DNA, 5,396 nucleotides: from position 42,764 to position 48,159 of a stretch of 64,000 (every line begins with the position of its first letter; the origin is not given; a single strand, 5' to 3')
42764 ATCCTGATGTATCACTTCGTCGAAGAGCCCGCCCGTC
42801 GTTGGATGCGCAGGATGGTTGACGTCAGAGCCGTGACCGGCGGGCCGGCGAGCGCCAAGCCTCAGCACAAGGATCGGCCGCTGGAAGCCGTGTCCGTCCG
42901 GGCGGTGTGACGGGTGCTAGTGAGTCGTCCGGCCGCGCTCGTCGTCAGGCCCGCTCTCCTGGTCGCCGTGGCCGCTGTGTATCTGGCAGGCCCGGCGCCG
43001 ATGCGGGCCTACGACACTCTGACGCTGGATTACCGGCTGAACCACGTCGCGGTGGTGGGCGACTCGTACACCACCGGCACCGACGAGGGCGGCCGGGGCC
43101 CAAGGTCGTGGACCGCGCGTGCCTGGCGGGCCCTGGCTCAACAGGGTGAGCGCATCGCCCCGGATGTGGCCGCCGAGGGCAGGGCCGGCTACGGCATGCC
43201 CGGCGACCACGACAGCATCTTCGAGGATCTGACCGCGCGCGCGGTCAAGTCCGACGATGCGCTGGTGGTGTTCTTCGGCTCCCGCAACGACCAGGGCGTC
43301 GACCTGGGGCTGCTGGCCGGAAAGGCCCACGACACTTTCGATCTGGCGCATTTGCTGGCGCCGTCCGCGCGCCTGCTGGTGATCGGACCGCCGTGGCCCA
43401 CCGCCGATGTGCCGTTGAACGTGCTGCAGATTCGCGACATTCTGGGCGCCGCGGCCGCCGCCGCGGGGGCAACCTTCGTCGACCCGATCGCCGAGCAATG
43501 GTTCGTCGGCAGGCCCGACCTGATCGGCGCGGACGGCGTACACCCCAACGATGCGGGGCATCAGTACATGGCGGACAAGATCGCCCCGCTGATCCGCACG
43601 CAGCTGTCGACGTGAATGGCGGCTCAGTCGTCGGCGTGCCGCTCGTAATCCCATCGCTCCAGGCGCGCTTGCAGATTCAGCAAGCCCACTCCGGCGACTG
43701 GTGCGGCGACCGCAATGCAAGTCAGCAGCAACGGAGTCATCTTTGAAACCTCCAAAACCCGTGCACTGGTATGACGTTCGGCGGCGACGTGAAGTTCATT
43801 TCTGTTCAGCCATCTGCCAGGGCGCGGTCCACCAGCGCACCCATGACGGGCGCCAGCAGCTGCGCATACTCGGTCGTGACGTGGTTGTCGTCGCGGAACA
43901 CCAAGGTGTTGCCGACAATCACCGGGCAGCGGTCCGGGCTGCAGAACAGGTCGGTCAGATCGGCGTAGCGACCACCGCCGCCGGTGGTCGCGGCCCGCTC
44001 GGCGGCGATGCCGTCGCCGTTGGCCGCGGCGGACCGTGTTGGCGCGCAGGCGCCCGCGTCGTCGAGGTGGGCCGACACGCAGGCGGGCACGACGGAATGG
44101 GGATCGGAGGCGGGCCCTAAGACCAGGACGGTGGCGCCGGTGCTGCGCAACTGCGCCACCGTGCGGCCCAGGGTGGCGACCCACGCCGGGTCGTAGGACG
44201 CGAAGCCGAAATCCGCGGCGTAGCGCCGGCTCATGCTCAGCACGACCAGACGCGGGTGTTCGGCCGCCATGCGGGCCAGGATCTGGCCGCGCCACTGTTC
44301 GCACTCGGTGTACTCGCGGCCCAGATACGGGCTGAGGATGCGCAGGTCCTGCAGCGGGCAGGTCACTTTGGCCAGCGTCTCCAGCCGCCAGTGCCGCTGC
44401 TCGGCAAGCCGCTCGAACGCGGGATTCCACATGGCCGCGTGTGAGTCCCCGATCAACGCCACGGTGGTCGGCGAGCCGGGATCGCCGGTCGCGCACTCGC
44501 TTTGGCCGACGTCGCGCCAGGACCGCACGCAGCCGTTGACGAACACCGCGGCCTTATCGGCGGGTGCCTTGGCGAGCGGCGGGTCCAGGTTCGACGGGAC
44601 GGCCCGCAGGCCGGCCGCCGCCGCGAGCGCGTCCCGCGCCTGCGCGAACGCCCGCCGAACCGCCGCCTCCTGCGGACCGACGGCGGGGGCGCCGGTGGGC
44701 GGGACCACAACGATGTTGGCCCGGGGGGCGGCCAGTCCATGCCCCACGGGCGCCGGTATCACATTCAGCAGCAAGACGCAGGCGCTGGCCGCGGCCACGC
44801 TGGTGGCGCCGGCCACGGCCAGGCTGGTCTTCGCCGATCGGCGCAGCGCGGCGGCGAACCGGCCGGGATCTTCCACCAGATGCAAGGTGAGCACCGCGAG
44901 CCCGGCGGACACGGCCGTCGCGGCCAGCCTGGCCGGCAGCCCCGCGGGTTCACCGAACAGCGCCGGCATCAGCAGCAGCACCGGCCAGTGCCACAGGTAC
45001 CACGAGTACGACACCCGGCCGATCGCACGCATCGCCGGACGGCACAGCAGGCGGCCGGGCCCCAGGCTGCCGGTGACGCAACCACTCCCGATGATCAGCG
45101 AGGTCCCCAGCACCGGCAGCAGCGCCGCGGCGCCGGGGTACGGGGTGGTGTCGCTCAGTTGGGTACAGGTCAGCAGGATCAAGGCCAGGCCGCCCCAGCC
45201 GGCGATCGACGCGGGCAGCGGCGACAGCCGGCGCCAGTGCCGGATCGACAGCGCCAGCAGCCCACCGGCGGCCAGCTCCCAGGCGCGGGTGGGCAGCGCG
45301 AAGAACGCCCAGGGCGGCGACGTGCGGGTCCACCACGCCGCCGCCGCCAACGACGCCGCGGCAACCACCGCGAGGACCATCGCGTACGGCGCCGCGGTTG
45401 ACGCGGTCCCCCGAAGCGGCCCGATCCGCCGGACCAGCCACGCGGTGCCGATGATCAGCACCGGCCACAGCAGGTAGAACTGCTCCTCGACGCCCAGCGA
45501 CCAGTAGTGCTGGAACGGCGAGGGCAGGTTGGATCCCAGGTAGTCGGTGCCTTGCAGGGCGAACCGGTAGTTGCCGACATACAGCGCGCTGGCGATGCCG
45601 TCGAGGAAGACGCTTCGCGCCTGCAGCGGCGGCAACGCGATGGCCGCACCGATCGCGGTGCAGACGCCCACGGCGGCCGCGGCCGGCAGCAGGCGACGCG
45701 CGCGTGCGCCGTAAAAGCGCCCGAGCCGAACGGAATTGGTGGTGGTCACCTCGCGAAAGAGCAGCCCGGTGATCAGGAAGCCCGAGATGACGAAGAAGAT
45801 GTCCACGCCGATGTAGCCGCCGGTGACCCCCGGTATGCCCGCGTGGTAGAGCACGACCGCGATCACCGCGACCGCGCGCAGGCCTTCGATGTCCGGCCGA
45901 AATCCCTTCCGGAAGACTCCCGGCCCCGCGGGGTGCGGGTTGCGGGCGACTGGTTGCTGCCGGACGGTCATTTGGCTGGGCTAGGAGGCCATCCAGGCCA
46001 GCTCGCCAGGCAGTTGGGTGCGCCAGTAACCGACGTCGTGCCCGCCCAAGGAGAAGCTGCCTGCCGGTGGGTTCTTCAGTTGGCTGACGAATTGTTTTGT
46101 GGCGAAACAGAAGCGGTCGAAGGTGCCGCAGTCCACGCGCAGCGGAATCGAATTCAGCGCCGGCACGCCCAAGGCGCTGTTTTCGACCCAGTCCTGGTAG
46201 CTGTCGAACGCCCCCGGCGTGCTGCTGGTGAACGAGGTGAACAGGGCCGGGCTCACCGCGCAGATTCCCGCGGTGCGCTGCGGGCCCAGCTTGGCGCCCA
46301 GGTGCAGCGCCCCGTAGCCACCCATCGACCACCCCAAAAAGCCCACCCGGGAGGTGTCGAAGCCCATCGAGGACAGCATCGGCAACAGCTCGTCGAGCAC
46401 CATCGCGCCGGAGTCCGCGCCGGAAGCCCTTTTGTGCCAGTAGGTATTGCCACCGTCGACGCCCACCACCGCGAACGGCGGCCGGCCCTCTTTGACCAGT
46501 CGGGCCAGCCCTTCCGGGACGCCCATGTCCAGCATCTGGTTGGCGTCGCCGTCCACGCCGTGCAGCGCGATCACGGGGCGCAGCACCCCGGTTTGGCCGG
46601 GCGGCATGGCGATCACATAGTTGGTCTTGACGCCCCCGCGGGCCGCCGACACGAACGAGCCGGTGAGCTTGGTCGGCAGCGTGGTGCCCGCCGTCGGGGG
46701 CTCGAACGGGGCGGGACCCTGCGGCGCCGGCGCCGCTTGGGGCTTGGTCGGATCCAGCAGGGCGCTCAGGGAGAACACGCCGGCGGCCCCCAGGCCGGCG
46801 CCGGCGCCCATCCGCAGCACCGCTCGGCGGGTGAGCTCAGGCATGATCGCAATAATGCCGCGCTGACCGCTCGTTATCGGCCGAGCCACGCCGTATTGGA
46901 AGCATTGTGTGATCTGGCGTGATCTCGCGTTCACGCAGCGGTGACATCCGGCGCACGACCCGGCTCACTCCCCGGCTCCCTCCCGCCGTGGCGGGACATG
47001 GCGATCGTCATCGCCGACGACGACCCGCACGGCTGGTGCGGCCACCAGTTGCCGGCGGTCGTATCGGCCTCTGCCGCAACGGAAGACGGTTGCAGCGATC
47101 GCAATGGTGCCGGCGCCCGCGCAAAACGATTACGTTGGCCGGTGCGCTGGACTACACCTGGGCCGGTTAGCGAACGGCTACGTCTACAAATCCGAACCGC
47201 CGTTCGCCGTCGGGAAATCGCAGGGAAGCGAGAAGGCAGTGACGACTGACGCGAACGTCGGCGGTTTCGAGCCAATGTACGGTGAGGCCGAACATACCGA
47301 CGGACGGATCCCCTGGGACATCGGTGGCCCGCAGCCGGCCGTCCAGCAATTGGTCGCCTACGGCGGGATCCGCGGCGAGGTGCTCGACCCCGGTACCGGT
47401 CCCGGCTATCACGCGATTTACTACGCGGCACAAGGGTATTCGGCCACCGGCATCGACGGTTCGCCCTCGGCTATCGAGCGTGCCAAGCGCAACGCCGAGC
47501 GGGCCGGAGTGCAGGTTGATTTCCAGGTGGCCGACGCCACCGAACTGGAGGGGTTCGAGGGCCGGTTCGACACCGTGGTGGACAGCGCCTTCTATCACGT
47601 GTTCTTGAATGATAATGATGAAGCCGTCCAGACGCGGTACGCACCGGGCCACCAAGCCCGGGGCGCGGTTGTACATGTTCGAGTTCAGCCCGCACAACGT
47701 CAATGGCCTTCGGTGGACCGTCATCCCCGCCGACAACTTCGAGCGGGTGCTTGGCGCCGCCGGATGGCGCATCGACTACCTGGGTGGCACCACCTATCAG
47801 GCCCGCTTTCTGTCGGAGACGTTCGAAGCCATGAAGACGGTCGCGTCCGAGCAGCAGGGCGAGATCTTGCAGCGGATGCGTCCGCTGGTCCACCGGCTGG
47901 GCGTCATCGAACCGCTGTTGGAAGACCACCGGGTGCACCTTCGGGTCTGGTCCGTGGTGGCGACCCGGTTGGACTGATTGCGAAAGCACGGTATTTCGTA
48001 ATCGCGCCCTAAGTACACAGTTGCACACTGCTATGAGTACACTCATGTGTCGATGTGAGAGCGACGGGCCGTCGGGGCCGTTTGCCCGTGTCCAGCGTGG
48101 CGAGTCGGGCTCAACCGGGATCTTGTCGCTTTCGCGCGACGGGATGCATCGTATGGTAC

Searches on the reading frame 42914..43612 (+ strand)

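Call 62: search_protein_families(library=pfam, proteins=[window:42914-43612:+], max_evalue=0.001)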
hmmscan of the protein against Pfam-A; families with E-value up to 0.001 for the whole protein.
window:42914-43612:+ (233 aa): 2 families
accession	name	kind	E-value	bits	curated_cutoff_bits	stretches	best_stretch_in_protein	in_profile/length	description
PF13472.12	Lipase_GDSL_2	-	1.8e-14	55.1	32.9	1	47-217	1-177/178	GDSL-like Lipase/Acylhydrolase family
PF00657.28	Lipase_GDSL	-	1.1e-06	29.4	23.6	0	179-223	158-208/208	GDSL-like Lipase/Acylhydrolase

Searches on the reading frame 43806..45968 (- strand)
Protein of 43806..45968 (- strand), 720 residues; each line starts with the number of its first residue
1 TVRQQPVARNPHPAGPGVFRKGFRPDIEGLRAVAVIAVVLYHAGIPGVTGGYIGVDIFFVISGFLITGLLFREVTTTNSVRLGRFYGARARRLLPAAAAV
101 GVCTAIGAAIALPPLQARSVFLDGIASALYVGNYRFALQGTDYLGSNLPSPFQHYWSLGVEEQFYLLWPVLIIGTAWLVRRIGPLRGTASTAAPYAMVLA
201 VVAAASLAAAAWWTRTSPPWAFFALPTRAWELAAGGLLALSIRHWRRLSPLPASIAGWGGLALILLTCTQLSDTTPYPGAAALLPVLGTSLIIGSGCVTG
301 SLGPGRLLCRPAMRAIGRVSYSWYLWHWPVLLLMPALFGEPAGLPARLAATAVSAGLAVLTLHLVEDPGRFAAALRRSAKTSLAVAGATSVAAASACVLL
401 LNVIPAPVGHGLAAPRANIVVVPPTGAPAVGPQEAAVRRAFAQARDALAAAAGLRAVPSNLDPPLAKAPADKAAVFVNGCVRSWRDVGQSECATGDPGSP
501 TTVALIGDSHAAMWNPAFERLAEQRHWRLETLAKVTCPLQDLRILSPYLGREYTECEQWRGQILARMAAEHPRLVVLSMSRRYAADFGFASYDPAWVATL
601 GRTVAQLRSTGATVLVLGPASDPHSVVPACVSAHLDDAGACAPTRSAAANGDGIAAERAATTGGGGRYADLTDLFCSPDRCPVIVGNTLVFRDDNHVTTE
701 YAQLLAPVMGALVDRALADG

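Call 62: search_protein_families(library=pfam, proteins=[window:43806-45968:-], max_evalue=0.001)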
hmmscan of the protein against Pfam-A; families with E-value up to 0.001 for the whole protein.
window:43806-45968:- (720 aa): 2 families
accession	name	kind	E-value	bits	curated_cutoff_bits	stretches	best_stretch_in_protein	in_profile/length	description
PF19040.6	SGNH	-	1.6e-33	116.9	27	1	488-709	10-246/248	SGNH domain (fused to AT3 domains)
PF01757.29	Acyl_transf_3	-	5.5e-31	108.3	31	1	26-361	3-324/326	Acyltransferase domain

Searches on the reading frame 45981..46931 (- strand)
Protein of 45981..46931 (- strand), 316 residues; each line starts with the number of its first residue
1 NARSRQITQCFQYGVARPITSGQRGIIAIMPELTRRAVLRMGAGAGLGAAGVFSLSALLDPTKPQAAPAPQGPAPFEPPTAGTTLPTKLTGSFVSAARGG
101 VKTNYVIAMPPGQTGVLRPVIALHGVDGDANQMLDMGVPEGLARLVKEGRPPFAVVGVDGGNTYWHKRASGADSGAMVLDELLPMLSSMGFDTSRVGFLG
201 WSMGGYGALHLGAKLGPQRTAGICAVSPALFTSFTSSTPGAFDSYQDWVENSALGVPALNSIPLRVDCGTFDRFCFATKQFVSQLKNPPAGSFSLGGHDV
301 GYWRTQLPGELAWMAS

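Call 3: search_protein_families(library=pfam, proteins=[window:45981-46931:-], max_evalue=0.01)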
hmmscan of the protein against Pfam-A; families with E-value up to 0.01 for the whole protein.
window:45981-46931:- (316 aa): 2 families
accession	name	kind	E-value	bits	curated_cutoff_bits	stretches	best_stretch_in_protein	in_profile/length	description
PF00756.26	Esterase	-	1.4e-06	28.7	22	1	120-313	27-250/251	Putative esterase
PF12740.14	PETase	-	0.0053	16.6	28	1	144-218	76-148/263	PET hydrolase-like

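Call 4: search_protein_families(library=ncbifam, proteins=[window:45981-46931:-], max_evalue=0.01)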
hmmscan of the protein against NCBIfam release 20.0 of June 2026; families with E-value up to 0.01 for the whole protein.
window:45981-46931:- (316 aa): 1 family
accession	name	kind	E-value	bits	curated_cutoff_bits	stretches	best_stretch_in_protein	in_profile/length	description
TIGR02821.1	fghA_ester_D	equivalog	0.0084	15.7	281.7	0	188-245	132-188/275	S-formylglutathione hydrolase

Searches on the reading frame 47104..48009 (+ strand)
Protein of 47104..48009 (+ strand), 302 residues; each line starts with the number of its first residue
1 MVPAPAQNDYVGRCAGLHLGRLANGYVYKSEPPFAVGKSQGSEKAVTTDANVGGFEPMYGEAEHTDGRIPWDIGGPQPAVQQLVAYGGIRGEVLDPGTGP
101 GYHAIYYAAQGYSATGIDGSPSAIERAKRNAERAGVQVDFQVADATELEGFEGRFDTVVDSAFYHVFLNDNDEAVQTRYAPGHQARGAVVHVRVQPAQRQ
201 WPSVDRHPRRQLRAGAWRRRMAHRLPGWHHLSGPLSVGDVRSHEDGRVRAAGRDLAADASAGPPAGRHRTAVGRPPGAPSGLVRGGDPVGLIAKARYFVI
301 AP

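Call 3: search_protein_families(library=pfam, proteins=[window:47104-48009:+], max_evalue=0.01)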
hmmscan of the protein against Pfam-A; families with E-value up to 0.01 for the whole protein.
window:47104-48009:+ (302 aa): 10 families
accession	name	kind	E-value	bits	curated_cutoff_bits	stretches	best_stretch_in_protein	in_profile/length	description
PF13649.12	Methyltransf_25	-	5.9e-16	59.4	27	1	93-175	1-86/97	Methyltransferase domain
PF08241.18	Methyltransf_11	-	2.2e-12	47.9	21.2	1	94-176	1-81/95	Methyltransferase domain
PF13847.12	Methyltransf_31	-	3.1e-12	46.8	27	1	92-165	6-86/145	Methyltransferase domain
PF13489.12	Methyltransf_23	-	7e-08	32.8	27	1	79-167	12-94/164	Methyltransferase domain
PF08242.18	Methyltransf_12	-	1.1e-07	32.9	30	1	94-176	1-86/98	Methyltransferase domain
PF05724.17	TPMT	-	1.6e-05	25.2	26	1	64-133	10-81/218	Thiopurine S-methyltransferase (TPMT)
PF05175.20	MTS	-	0.00011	22.3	23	1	89-161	31-105/170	Methyltransferase small domain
PF06325.19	PrmA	-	0.00027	21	22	1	91-159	163-231/296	Ribosomal protein L11 methyltransferase (PrmA)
PF01170.24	UPF0020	-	0.00063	19.9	22.3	1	111-159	76-126/197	RMKL-like, methyltransferase domain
PF03848.20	TehB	-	0.0085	16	20.4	0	91-169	32-109/193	Tellurite resistance protein TehB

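Call 4: search_protein_families(library=ncbifam, proteins=[window:47104-48009:+], max_evalue=0.01)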
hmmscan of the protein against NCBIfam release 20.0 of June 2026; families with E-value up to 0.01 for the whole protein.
window:47104-48009:+ (302 aa): 27 families (the best 25 are shown)
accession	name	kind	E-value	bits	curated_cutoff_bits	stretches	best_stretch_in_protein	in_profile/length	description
NF043040.1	corrin_prot_MT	hypoth_equivalog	9.2e-09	35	180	1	90-161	42-117/216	corrinoid protein-associated methyltransferase CpaM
NF011529.0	PRK14968.1-3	equivalog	1.5e-08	34.3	162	1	91-176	36-118/198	putative methyltransferase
TIGR02021.1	BchM-ChlM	equivalog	1.4e-07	31.1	158.9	1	92-159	57-123/218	magnesium protoporphyrin IX methyltransferase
NF001790.0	PRK00517.3-3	equivalog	4.4e-07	29.5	269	1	92-161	125-198/262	50S ribosomal protein L11 methyltransferase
NF051855.1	GlySarMtaseBact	equivalog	7.8e-07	29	350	1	92-171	56-138/259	glycine/sarcosine N-methyltransferase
TIGR00406.1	prmA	equivalog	1e-06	28.4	183.15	1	91-159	161-230/288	50S ribosomal protein L11 methyltransferase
TIGR01983.1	UbiG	equivalog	1.6e-06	27.6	102.95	1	92-160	52-122/228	bifunctional 2-polyprenyl-6-hydroxyphenol methylase/3-demethylubiquinol 3-O-methyltransferase UbiG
TIGR03534.1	RF_mod_PrmC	equivalog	3.2e-06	26.8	199.1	1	92-159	91-161/253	peptide chain release factor N(5)-glutamine methyltransferase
NF041255.1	mycofact_MftM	equivalog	3.5e-06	26.5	200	1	90-158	139-208/289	mycofactocin oligosaccharide methyltransferase MftM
TIGR00537.1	hemK_rel_arch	hypoth_equivalog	1.2e-05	25.1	87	1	92-164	22-92/179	HemK2/MTQ2 family protein methyltransferase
TIGR04290.1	meth_Rta_06860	hypoth_equivalog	1.7e-05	24.4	300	1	92-166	52-128/226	TIGR04290 family methyltransferase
NF041536.1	ArsM_DUF2284_UU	exception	2.8e-05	22.7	575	1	92-165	79-156/459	arsenite methyltransferase/DUF2284 domain selenoprotein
NF008992.0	PRK12335.1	equivalog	3.3e-05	23.2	303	1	90-169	123-200/289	SAM-dependent methyltransferase TehB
NF008405.0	PRK11207.1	equivalog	6e-05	22.6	218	1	91-161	32-102/198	tellurite resistance methyltransferase TehB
NF041537.1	ArsM_AhpD_UU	exception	6.3e-05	21.9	510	1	92-169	79-160/345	arsenite methyltransferase/AhpD domain selenoprotein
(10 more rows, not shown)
